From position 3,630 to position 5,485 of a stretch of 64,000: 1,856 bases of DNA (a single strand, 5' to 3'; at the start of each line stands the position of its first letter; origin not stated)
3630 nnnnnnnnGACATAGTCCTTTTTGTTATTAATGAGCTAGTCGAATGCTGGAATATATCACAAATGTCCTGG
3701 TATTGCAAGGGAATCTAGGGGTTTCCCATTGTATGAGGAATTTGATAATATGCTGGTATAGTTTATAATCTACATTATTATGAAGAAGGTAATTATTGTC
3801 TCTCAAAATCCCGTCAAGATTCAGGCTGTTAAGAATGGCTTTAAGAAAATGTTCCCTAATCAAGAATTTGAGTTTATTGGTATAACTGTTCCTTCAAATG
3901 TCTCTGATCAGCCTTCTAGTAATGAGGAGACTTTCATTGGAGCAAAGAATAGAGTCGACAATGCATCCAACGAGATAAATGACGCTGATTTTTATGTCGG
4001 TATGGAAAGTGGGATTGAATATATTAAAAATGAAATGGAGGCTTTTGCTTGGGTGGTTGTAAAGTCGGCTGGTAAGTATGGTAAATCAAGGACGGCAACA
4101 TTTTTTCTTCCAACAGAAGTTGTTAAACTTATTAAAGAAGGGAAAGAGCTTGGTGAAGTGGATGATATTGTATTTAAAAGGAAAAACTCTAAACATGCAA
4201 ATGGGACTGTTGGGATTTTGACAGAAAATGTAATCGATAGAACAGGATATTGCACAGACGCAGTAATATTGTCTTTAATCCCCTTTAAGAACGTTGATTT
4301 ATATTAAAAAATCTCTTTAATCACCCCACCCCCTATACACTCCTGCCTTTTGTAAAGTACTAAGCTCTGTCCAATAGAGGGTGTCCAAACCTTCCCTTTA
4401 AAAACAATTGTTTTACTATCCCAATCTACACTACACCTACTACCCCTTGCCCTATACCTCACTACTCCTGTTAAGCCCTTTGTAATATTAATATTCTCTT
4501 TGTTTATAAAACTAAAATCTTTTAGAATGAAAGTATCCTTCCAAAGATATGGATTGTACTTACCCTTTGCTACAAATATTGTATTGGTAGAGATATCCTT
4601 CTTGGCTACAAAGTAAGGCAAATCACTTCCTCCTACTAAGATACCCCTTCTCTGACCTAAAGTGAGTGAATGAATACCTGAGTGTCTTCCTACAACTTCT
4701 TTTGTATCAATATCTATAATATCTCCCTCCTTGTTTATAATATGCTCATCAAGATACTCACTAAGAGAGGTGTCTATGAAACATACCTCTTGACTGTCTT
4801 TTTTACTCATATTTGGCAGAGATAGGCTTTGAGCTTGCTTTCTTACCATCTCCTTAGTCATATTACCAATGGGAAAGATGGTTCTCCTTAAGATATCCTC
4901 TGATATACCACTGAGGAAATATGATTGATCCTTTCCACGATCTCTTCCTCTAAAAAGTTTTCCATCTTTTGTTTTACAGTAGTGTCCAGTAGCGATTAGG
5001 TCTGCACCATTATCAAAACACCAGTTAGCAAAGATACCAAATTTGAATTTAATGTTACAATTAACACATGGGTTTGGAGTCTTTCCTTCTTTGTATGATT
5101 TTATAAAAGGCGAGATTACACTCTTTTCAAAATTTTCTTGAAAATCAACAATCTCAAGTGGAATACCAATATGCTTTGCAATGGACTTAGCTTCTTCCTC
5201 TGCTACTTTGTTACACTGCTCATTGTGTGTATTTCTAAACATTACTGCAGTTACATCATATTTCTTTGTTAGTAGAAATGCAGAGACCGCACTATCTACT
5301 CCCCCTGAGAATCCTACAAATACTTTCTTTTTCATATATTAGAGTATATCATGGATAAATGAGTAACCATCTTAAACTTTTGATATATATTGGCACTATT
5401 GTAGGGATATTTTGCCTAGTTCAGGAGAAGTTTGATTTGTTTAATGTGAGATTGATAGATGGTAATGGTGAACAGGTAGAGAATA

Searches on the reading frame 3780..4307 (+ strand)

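Call 65: search_protein_families(library=pfam, proteins=[window:3780-4307:+], max_evalue=0.0001)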
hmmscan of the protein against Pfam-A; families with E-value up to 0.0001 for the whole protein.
window:3780-4307:+ (175 aa): 1 family
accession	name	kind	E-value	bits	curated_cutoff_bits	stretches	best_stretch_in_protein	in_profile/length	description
PF01931.24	NTPase_I-T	-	7e-54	182.5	25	1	8-169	2-161/162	Protein of unknown function DUF84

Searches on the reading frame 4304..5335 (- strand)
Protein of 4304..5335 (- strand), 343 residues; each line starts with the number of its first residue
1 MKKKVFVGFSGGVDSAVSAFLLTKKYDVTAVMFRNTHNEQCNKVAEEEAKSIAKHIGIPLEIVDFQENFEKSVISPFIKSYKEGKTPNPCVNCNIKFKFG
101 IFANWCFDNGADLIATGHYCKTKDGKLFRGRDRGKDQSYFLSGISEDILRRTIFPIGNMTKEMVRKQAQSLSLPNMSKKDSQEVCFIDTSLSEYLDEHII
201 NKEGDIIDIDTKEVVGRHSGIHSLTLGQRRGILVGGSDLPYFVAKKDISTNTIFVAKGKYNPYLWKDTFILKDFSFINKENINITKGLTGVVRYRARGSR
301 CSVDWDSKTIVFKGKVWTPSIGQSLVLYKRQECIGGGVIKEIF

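Call 65: search_protein_families(library=pfam, proteins=[window:4304-5335:-], max_evalue=0.0001)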
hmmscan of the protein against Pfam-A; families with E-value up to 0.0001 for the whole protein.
window:4304-5335:- (343 aa): 6 families
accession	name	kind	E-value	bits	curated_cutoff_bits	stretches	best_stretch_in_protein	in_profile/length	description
PF03054.22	tRNA_Me_trans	-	9.5e-63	212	20.6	1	3-188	1-201/202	tRNA methyl transferase HUP domain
PF20259.3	tRNA_Me_trans_M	-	2e-22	79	27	1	193-257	2-66/66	tRNA methyl transferase PRC-barrel domain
PF20258.4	tRNA_Me_trans_C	-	5.5e-07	30.3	20.6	1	267-339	2-77/77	Aminomethyltransferase beta-barrel domain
PF24167.1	DUF7411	-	1.5e-06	28.4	28.7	1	4-75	2-68/194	Family of unknown function (DUF7411)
PF02540.23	NAD_synthase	-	1.7e-06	27.8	21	1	3-71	19-87/242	NAD synthase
PF06508.19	QueC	-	5.9e-06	26.4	22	1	5-72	2-69/210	Queuosine biosynthesis protein QueC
